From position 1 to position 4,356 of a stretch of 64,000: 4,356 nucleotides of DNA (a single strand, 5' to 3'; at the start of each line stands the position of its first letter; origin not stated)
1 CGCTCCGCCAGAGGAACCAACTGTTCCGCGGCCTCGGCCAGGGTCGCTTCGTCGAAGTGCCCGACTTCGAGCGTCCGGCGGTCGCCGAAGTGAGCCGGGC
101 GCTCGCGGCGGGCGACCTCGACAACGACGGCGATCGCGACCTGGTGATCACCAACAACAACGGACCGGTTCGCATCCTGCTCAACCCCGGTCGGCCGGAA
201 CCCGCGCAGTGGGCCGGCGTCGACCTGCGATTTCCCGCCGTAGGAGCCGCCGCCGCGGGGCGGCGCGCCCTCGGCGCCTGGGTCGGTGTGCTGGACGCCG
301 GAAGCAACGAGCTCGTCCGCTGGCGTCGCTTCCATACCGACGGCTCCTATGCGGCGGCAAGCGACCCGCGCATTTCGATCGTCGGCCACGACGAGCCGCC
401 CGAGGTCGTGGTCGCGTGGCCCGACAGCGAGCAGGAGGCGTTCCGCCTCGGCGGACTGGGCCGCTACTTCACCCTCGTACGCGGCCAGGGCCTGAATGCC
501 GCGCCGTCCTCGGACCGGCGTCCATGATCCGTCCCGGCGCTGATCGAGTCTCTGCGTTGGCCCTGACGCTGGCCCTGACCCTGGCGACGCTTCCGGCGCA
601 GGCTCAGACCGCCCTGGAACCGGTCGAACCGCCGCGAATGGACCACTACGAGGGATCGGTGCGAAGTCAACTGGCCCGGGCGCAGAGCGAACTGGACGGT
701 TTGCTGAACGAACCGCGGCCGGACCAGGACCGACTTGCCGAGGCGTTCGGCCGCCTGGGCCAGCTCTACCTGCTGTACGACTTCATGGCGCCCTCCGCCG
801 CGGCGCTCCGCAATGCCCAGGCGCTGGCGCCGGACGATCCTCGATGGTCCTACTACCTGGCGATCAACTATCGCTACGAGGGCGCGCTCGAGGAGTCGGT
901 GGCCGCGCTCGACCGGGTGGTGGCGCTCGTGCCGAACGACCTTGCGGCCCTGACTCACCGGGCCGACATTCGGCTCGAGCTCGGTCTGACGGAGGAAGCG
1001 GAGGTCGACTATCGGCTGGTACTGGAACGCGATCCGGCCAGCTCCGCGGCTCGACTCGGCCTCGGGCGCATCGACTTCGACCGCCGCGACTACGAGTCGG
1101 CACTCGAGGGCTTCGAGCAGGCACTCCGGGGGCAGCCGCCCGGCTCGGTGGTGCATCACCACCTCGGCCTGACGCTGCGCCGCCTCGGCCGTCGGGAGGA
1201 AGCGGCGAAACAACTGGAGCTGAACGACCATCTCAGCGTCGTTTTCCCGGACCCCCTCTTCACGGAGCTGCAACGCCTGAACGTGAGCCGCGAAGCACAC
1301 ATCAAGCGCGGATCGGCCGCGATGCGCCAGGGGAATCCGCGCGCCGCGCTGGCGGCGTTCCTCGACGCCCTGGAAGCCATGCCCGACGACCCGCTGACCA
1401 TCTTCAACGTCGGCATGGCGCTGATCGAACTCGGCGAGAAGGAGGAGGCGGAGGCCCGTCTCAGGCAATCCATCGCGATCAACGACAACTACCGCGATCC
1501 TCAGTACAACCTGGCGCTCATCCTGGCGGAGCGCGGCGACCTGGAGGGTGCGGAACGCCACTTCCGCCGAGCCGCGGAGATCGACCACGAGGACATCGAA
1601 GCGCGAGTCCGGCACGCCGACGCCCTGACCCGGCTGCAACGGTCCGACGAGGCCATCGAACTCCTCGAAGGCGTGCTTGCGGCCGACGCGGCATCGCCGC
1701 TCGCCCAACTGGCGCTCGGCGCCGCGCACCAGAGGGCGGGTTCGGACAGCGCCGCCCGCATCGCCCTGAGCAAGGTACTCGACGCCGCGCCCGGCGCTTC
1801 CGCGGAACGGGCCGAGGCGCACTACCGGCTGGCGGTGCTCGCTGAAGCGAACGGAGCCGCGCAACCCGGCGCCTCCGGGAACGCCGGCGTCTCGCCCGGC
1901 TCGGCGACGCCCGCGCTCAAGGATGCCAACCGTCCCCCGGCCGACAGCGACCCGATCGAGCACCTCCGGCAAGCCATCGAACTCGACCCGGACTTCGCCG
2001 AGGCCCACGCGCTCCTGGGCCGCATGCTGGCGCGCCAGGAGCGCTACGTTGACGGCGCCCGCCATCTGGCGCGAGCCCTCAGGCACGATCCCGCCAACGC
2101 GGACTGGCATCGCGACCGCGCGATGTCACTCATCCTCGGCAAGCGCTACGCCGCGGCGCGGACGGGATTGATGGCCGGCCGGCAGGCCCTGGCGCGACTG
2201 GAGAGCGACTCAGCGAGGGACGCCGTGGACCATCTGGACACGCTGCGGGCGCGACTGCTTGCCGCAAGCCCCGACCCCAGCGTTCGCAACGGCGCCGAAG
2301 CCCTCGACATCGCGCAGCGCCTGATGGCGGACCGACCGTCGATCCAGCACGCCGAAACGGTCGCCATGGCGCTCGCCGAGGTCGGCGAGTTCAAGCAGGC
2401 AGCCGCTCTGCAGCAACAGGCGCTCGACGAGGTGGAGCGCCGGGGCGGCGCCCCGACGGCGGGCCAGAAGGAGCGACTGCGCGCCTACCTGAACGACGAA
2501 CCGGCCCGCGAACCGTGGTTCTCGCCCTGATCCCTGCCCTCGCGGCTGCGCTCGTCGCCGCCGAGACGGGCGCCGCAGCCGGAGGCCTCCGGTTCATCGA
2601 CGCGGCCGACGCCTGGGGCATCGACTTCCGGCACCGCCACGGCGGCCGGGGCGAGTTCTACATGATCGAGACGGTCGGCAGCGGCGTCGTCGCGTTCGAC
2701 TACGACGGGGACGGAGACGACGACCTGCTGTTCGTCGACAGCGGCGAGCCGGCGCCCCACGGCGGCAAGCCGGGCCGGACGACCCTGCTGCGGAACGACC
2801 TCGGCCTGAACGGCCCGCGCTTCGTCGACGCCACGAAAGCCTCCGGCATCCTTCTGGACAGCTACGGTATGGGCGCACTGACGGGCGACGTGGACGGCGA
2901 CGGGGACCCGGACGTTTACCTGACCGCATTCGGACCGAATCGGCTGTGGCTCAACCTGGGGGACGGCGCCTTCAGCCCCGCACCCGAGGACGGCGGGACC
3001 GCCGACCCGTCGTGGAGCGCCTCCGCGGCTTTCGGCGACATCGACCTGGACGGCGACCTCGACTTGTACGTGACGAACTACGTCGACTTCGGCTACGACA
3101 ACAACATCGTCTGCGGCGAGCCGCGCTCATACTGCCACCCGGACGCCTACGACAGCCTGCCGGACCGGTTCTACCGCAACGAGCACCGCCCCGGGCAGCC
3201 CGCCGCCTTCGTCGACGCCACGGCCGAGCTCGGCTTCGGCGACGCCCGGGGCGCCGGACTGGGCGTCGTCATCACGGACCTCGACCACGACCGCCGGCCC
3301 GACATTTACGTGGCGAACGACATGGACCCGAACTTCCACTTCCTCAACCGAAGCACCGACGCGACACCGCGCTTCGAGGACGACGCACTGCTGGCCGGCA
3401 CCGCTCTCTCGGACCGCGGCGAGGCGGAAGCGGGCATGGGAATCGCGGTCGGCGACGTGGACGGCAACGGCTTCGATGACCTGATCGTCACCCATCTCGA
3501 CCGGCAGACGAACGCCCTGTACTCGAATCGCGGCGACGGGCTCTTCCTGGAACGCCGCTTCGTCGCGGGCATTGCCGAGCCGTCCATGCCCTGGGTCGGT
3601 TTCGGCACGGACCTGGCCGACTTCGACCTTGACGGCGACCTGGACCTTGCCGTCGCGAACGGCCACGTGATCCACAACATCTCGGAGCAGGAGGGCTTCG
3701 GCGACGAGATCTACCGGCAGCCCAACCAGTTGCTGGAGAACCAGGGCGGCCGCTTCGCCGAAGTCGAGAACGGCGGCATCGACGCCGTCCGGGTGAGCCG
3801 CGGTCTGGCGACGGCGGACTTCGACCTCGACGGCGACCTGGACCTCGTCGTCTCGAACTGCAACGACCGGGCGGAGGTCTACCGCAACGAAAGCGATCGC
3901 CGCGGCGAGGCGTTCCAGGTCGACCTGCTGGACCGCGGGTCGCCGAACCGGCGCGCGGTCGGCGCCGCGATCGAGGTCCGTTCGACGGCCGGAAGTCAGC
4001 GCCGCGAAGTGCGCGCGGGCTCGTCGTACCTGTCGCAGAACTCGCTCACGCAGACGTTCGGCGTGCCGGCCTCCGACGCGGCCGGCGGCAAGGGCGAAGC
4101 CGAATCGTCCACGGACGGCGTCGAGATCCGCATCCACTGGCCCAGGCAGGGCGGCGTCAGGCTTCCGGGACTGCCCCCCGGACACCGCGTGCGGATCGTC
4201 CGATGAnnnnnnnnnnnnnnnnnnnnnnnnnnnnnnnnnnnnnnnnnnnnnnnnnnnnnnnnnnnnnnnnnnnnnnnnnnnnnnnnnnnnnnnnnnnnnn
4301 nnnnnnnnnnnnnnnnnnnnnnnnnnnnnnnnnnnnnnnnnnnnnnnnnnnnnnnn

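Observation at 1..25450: A 25-kb exported-protein island built from recurring enzyme-TPR, FG-GAP and VWA modules, with no visible regulator, ATPase or inner-membrane component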

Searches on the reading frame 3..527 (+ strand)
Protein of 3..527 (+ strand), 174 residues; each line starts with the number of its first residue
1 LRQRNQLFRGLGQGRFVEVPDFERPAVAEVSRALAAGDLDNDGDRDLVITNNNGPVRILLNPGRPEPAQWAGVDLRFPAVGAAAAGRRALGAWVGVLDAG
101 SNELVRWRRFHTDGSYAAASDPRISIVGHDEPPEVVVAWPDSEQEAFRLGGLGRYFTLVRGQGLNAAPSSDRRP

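Call 4: search_protein_families(library=pfam, proteins=[window:3-527:+], max_evalue=0.01)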
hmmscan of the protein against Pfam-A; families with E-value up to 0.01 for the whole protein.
window:3-527:+ (174 aa): 3 families
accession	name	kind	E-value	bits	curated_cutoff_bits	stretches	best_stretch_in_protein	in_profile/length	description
PF13517.12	FG-GAP_3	-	2.8e-11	44.3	26.9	2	3-49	16-61/61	FG-GAP-like repeat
PF01839.29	FG-GAP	-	2.1e-05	24.8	22.1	1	33-55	4-33/37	FG-GAP repeat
PF07593.17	UnbV_ASPIC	-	0.0025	18.1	23.4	1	89-147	1-58/68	ASPIC and UnbV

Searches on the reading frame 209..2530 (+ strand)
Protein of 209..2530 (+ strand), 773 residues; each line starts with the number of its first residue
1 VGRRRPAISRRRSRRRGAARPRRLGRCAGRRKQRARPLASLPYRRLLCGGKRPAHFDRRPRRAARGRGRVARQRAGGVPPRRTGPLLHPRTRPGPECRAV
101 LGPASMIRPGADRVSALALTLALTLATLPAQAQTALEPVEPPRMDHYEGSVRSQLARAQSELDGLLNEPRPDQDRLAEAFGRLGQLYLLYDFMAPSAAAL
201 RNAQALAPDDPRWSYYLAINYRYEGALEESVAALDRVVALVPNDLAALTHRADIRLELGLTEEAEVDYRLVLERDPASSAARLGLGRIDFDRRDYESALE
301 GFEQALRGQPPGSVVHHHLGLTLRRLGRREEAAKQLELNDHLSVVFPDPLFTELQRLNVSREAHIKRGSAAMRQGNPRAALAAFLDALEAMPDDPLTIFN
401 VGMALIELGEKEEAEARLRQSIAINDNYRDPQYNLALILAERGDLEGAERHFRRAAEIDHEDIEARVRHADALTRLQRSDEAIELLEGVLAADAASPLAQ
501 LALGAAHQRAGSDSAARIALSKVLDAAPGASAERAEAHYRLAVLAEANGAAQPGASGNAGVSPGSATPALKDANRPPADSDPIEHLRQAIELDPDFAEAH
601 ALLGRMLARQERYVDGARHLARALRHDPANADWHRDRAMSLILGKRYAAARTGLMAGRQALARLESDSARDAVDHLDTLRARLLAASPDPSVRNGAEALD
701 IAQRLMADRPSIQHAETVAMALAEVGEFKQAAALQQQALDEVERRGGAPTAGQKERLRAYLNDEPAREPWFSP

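Call 4: search_protein_families(library=pfam, proteins=[window:209-2530:+], max_evalue=0.01)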
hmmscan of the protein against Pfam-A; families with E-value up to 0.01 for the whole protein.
window:209-2530:+ (773 aa): 20 families
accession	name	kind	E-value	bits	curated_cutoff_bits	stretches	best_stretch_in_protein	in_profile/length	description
PF07719.23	TPR_2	-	2e-30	102.8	27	3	432-460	4-32/34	Tetratricopeptide repeat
PF13414.12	TPR_11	-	3.9e-23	81.3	26.8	1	583-609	14-40/42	TPR repeat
PF00515.34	TPR_1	-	2.6e-22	78.1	27.8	1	433-461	5-33/34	Tetratricopeptide repeat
PF14559.12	TPR_19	-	8.4e-22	77.7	25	5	439-503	1-65/68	Tetratricopeptide repeat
PF13431.12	TPR_17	-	1.5e-21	75.2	24.4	1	586-613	2-29/34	Tetratricopeptide repeat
PF13432.12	TPR_16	-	1.5e-20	73.7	32.7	5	366-422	2-58/65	Tetratricopeptide repeat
PF13181.12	TPR_8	-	6.8e-20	69.9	25.7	0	247-277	3-33/34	Tetratricopeptide repeat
PF13424.12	TPR_12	-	2.5e-16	60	30.1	2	364-424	6-74/77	Tetratricopeptide repeat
PF13428.12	TPR_14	-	4.9e-12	45.7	23.5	1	431-471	3-43/44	Tetratricopeptide repeat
PF12895.13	ANAPC3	-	4e-10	40.3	27.2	0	432-488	26-81/82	Anaphase-promoting complex, cyclosome, subunit 3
PF23914.1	TPR_CcmH_CycH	-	1.7e-09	38.2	42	0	435-525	56-149/158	Cytochrome c-type biogenesis protein H TPR domain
PF13176.12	TPR_7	-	7.2e-09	35.5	27.9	0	433-460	3-30/36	Tetratricopeptide repeat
PF13174.12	TPR_6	-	3.7e-08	33.9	26.3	0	215-243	4-32/33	Tetratricopeptide repeat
PF14561.12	TPR_20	-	1.3e-07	32.2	25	0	379-431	6-58/90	Tetratricopeptide repeat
PF24575.1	TPR_Slam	-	6.4e-06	27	35.2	0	258-300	60-102/104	Surface lipoprotein assembly modifier, N-terminal TPR repeats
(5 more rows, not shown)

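Call 6: search_protein_families(library=ncbifam, proteins=[window:209-2530:+], max_evalue=0.001)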
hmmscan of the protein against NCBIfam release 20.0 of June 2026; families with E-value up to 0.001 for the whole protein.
window:209-2530:+ (773 aa): 20 families
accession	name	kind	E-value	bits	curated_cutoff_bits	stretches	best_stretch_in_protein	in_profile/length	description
NF040959.1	MamA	equivalog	2e-29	102.5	200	2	200-336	60-196/204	magnetosome protein MamA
TIGR02917.1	PEP_TPR_lipo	equivalog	1.6e-26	92.5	312.2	1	199-528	280-598/899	XrtA/PEP-CTERM system TPR-repeat protein PrsT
TIGR02521.1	type_IV_pilW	equivalog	1.7e-20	73.6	154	2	358-529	28-200/234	type IV pilus biogenesis/stability protein PilW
TIGR02552.1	LcrH_SycD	equivalog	1.3e-19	70.2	104.8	2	363-428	54-119/136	SycD/LcrH family type III secretion system chaperone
NF033920.0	C39_PA2778_fam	equivalog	8.1e-19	68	150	2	361-458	156-253/255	PA2778 family cysteine peptidase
NF033762.1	social_mot_Tgl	equivalog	2.2e-16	60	225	2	373-488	112-229/252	social motility TPR repeat lipoprotein Tgl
TIGR02795.1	tol_pal_ybgF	equivalog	3.1e-11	43.9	90.1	0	361-420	39-101/119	tol-pal system protein YbgF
NF008391.2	PRK11189.1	equivalog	3.8e-10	39.7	250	0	257-337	77-157/297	lipoprotein NlpI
NF033758.1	gliding_GltE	equivalog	7e-10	38.4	225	1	386-469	213-296/411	adventurous gliding motility TPR repeat lipoprotein GltE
NF008520.0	PRK11447.1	equivalog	2.7e-09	35.4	858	1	401-544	275-413/1157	cellulose synthase complex outer membrane protein BcsC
NF052415.1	T3SS_chap_SctY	equivalog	4.7e-08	33.5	70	0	246-336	7-100/106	type III secretion apparatus assembly chaperone SctY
NF008757.0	PRK11788.1-5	equivalog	1.2e-07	31.2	363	0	405-535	190-320/388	lipopolysaccharide assembly protein LapB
TIGR00540.1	TPR_hemY_coli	hypoth_equivalog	1.6e-07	30.5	142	0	370-455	301-385/385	heme biosynthesis-associated TPR protein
NF047371.1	FlcA_CTERM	equivalog_domain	2.4e-07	29.6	300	0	261-333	455-527/646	periplasmic flagellar collar protein FlcA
TIGR00990.1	3a0801s09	subfamily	3.8e-07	29.1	757.25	0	227-328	347-448/615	mitochondrial import receptor subunit TOM70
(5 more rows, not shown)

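Call 11: find_encoding_contigs(protein=window:524-2530:+, flank=10000, max_places=4)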
Protein window:524-2530:+ (668 aa): 3 contigs read that carry it; 2 places shown.
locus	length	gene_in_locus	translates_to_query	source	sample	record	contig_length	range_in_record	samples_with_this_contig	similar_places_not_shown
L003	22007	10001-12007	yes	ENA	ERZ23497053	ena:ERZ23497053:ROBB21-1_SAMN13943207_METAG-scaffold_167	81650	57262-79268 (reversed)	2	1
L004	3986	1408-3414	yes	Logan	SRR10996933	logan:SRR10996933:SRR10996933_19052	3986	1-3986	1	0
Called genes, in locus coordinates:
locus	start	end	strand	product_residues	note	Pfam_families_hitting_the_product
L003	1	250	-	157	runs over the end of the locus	PF08808:RES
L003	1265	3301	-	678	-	PF01011:PQQ, PF13570:Beta-prop_ACSF4 (faint), PF07774:EMC1_C (faint), PF13360:PQQ_2 (weak)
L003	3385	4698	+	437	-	PF03952:Enolase_N, PF00113:Enolase_C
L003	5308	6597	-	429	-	PF13660:DUF4147, PF05161:MOFRL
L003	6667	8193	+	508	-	PF02784:Orn_Arg_deC_N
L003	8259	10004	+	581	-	PF01839:FG-GAP (faint), PF13517:FG-GAP_3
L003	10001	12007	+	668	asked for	PF13424:TPR_12 (faint), PF00515:TPR_1 (faint), PF07719:TPR_2 (faint), PF13174:TPR_6 (faint), PF13181:TPR_8 (faint), PF13428:TPR_14 (faint), PF13429:TPR_15 (weak), PF14559:TPR_19 (weak), +10 more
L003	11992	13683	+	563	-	PF01839:FG-GAP (faint), PF13517:FG-GAP_3, PF07593:UnbV_ASPIC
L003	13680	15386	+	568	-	PF01839:FG-GAP (faint), PF13517:FG-GAP_3, PF07593:UnbV_ASPIC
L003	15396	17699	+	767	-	PF13371:TPR_9 (faint), PF04733:Coatomer_E (faint), PF13432:TPR_16 (weak), PF14559:TPR_19 (weak), PF14559:TPR_19 (weak), PF13432:TPR_16 (weak), PF14559:TPR_19 (weak), PF13432:TPR_16 (weak), +13 more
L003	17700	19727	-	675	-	PF00884:Sulfatase, PF01663:Phosphodiest, PF13432:TPR_16 (faint), PF13428:TPR_14 (faint), PF16347:SGSH_C (weak), PF13424:TPR_12 (faint), PF00515:TPR_1 (faint), PF07719:TPR_2 (faint), +4 more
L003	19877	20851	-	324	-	PF13620:CarboxypepD_reg, PF13174:TPR_6 (faint), PF13424:TPR_12 (weak), PF00515:TPR_1 (faint), PF13432:TPR_16 (weak), PF14559:TPR_19, PF13371:TPR_9 (weak), PF13432:TPR_16 (weak), +5 more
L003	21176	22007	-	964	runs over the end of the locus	PF13620:CarboxypepD_reg, PF13715:CarbopepD_reg_2 (weak)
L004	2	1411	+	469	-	?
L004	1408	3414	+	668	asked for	PF13424:TPR_12 (faint), PF00515:TPR_1 (faint), PF07719:TPR_2 (faint), PF13174:TPR_6 (faint), PF13181:TPR_8 (faint), PF13428:TPR_14 (faint), PF13429:TPR_15 (weak), PF14559:TPR_19 (weak), +10 more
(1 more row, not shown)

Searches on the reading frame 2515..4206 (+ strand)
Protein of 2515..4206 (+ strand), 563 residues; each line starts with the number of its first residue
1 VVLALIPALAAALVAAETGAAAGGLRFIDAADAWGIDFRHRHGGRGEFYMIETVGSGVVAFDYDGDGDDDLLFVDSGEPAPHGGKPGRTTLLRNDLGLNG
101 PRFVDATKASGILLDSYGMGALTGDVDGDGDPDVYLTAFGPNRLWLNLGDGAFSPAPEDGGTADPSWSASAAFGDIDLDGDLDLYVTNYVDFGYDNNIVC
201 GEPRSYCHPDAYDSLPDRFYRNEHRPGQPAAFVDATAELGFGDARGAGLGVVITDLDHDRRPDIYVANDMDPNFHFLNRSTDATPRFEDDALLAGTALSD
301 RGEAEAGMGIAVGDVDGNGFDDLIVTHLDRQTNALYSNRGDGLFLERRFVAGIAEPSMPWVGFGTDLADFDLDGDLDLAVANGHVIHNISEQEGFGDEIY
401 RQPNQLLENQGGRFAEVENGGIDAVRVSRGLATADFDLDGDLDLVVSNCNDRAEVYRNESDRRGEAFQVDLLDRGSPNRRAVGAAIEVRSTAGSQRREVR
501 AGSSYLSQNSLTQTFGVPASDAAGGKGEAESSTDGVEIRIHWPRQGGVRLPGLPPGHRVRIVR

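Call 4: search_protein_families(library=pfam, proteins=[window:2515-4206:+], max_evalue=0.01)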
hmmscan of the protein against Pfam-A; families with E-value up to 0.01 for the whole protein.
window:2515-4206:+ (563 aa): 3 families
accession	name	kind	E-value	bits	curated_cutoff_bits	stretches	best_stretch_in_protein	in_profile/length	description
PF13517.12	FG-GAP_3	-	7e-37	126.3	26.9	6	125-186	1-61/61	FG-GAP-like repeat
PF01839.29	FG-GAP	-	5.2e-17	61.8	22.1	2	307-326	2-21/37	FG-GAP repeat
PF07593.17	UnbV_ASPIC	-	1e-08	35.3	23.4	1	481-546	1-54/68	ASPIC and UnbV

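Call 6: search_protein_families(library=ncbifam, proteins=[window:2515-4206:+], max_evalue=0.001)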
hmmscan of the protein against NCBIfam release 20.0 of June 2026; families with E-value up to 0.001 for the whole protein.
window:2515-4206:+ (563 aa): 0 families
